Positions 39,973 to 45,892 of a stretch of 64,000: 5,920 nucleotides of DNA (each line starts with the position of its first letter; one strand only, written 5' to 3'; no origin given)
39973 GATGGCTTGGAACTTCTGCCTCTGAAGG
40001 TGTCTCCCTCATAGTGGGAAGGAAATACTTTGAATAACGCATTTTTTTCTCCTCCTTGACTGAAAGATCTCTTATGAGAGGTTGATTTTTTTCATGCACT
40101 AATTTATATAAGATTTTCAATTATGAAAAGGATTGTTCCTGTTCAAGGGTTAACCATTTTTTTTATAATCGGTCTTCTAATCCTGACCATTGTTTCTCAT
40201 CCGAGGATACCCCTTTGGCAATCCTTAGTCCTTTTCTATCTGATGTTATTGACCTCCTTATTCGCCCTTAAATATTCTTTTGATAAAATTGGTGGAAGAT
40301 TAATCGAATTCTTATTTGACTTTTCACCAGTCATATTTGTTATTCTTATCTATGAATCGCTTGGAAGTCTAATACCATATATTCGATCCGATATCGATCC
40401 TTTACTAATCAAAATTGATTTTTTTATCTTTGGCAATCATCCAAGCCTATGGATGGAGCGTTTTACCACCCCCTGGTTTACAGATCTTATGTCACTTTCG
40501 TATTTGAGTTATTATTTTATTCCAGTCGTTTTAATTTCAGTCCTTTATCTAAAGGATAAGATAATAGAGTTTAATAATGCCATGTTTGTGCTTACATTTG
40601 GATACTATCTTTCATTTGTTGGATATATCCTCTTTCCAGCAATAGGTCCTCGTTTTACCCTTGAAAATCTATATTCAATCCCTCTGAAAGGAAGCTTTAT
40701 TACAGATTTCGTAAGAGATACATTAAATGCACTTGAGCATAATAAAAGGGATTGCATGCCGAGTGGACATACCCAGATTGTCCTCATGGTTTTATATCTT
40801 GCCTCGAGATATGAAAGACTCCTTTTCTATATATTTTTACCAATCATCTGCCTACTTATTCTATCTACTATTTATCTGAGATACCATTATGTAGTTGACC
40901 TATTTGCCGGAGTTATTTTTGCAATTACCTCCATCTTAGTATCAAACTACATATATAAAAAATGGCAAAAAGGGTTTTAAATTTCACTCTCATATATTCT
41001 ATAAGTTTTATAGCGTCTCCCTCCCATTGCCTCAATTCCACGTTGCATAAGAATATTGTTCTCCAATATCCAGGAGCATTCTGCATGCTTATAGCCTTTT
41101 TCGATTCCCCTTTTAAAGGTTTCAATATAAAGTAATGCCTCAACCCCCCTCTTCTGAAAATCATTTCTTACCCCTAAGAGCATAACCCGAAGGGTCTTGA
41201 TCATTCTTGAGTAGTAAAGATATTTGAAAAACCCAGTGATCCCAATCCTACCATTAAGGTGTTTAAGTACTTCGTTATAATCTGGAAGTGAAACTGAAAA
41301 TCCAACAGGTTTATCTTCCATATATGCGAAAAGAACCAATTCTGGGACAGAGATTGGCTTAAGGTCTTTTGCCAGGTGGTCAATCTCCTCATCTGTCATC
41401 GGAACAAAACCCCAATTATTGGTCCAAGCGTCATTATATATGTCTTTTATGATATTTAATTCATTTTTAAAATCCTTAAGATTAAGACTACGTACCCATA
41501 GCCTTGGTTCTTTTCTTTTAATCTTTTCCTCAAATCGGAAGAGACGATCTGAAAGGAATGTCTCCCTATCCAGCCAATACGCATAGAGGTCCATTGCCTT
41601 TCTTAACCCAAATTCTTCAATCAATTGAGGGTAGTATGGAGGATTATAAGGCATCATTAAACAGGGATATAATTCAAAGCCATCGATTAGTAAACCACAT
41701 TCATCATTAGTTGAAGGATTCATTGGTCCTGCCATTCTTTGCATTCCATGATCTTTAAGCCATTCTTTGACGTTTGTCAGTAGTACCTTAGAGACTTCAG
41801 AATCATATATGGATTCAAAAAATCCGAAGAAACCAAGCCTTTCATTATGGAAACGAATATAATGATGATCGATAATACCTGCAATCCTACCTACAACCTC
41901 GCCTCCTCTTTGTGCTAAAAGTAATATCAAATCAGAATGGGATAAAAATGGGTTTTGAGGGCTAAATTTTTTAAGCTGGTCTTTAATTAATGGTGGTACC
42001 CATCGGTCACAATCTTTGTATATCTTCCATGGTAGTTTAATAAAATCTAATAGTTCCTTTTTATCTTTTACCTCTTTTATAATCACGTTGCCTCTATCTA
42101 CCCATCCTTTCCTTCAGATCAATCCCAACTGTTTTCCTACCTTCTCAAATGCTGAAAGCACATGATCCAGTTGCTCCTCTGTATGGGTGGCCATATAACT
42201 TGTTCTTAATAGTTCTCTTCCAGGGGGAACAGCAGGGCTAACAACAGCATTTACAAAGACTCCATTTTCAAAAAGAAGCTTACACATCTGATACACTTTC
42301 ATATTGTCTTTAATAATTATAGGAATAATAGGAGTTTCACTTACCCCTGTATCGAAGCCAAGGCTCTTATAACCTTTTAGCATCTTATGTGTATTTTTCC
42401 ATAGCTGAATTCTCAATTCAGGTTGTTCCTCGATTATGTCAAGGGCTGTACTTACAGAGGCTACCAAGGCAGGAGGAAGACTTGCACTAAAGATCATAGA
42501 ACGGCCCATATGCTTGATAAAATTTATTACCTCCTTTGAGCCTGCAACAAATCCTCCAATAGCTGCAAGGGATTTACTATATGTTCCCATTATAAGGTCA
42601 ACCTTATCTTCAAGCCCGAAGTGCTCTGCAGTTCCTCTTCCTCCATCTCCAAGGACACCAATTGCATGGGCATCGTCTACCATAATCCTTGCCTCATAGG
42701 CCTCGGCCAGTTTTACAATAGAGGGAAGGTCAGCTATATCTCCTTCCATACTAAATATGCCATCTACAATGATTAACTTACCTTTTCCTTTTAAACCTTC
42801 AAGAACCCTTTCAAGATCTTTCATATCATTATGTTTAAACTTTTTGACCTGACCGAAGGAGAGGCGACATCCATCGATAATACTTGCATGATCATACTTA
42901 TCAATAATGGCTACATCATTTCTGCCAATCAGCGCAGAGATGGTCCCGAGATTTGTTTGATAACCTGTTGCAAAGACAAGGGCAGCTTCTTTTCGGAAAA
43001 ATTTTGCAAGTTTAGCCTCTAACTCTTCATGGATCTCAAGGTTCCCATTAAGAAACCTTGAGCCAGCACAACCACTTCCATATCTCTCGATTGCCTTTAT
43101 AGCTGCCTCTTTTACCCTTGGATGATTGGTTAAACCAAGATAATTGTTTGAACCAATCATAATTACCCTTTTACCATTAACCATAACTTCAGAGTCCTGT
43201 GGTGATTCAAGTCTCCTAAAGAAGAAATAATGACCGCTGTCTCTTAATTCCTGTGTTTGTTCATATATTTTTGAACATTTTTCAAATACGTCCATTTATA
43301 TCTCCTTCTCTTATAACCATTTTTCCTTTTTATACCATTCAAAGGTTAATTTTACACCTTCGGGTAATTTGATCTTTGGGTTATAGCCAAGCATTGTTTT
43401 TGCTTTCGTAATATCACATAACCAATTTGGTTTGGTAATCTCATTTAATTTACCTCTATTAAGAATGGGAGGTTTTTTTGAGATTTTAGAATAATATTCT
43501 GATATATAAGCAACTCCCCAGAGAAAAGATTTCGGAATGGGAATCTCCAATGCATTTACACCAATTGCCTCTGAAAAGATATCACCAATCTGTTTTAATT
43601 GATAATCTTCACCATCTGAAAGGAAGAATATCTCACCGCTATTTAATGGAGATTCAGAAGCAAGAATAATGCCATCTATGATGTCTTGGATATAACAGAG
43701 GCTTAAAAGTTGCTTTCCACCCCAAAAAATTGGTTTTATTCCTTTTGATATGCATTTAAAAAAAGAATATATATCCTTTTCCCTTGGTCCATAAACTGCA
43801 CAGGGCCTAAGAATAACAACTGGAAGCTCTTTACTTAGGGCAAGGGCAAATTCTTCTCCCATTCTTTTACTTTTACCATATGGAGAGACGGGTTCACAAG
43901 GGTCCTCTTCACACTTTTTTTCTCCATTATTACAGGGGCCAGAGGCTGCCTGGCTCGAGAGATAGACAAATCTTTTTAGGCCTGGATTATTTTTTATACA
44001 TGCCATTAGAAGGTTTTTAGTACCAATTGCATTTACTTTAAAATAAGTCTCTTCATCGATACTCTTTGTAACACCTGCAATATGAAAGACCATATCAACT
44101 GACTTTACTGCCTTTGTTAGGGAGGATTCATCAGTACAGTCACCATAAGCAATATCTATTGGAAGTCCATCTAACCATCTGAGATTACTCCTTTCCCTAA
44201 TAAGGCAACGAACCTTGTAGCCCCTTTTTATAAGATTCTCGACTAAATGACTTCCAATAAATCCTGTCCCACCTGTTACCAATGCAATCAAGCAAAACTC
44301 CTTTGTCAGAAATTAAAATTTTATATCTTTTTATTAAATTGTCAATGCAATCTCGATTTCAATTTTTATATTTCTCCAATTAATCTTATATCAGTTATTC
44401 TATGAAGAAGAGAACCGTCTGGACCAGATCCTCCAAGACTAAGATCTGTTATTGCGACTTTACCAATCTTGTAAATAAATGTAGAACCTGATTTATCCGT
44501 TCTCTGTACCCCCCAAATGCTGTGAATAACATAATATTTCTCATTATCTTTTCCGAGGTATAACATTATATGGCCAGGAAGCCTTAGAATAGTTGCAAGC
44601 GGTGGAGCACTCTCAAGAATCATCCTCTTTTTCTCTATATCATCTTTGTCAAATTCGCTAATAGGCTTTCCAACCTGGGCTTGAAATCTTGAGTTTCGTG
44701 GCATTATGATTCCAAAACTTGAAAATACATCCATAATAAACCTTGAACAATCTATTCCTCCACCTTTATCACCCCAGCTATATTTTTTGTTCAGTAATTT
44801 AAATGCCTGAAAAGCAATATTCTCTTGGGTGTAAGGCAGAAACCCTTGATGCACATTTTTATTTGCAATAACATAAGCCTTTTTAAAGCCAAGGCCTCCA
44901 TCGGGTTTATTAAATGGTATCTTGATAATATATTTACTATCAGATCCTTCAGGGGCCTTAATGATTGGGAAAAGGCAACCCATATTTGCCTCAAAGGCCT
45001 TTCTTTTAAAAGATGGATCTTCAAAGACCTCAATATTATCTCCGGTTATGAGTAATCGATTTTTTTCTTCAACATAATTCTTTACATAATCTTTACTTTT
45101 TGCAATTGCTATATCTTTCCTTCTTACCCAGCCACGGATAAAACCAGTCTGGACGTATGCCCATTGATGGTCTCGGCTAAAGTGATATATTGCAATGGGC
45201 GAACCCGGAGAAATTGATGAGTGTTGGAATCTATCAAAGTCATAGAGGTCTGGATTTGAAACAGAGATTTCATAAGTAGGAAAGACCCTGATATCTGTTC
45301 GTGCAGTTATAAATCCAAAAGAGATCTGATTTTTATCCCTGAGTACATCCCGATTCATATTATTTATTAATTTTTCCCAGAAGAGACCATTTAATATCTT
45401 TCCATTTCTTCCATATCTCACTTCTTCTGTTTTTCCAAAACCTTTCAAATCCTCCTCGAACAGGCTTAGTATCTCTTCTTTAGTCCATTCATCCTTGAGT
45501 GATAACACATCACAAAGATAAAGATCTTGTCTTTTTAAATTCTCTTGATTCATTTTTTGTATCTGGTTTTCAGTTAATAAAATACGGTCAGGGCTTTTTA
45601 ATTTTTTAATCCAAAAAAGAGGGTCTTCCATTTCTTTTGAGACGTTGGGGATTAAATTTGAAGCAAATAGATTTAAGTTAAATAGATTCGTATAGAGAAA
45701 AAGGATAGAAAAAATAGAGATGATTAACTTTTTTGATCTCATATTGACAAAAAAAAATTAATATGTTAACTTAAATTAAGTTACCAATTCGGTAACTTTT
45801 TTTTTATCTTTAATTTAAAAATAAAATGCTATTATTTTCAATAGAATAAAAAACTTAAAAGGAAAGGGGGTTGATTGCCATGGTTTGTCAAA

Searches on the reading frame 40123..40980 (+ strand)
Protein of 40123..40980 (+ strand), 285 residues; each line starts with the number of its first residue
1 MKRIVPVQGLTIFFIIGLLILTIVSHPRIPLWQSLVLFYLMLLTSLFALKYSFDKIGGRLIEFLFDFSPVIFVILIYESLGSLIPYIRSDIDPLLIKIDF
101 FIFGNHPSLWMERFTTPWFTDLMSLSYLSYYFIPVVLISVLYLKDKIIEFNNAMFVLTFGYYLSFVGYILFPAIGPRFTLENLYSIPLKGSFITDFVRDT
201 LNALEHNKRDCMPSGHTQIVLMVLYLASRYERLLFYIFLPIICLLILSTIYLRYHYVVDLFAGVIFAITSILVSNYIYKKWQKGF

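Call 67: search_protein_families(library=pfam, proteins=[window:40123-40980:+], max_evalue=1e-12)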
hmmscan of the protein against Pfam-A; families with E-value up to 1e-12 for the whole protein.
window:40123-40980:+ (285 aa): 1 family
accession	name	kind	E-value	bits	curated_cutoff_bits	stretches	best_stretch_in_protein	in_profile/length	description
PF14378.12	PAP2_3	-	1.3e-19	71.2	27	1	96-272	4-189/190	PAP2 superfamily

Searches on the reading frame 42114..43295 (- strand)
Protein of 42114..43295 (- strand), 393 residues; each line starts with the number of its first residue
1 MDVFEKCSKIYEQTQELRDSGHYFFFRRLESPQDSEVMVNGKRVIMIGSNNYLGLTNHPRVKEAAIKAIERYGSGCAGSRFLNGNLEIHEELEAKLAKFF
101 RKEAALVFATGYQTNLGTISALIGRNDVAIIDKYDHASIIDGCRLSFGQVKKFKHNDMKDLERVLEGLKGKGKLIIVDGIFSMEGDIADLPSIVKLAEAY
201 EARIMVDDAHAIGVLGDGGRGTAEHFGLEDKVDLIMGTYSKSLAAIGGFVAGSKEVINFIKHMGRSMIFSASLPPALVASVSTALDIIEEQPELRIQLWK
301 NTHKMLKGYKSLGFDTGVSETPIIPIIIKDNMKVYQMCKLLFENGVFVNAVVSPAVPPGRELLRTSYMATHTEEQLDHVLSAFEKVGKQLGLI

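Call 68: search_protein_families(library=pfam, proteins=[window:42114-43295:-], max_evalue=1e-12)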
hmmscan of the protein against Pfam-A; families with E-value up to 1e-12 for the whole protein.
window:42114-43295:- (393 aa): 1 family
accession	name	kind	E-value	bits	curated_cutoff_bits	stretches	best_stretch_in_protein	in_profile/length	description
PF00155.27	Aminotran_1_2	-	2.7e-61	208.2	19.7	1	44-382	3-360/361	Aminotransferase class I and II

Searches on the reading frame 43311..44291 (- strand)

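Call 68: search_protein_families(library=pfam, proteins=[window:43311-44291:-], max_evalue=1e-12)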
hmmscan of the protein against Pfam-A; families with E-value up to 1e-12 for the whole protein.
window:43311-44291:- (326 aa): 7 families
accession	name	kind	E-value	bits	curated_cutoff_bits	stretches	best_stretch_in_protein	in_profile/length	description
PF01370.27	Epimerase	-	1.6e-45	155.8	20.9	1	3-217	1-230/240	NAD dependent epimerase/dehydratase family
PF16363.11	GDP_Man_Dehyd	-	8.6e-34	117.9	27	1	4-314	1-330/332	GDP-mannose 4,6 dehydratase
PF01073.25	3Beta_HSD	-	2.2e-30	106.1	22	1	4-245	1-270/280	3-beta hydroxysteroid dehydrogenase/isomerase family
PF07993.18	NAD_binding_4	-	1.4e-19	70.7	20.1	0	55-175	79-216/258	Male sterility protein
PF13460.12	NAD_binding_10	-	2.4e-16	60.6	27.2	1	7-166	1-146/184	NAD(P)H-binding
PF04321.23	RmlD_sub_bind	-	2e-14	53.8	27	1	3-178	3-163/287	RmlD substrate binding domain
PF05368.20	NmrA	-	2.6e-13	50.7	27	1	4-112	6-106/298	NmrA-like family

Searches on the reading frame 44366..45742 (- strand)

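Call 68: search_protein_families(library=pfam, proteins=[window:44366-45742:-], max_evalue=1e-12)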
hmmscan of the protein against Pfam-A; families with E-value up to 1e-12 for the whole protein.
window:44366-45742:- (458 aa): 1 family
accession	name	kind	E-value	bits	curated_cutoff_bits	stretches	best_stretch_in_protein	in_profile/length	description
PF12913.13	SH3_6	-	3.6e-17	62.1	27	1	167-207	13-53/53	SH3 domain (SH3b1 type)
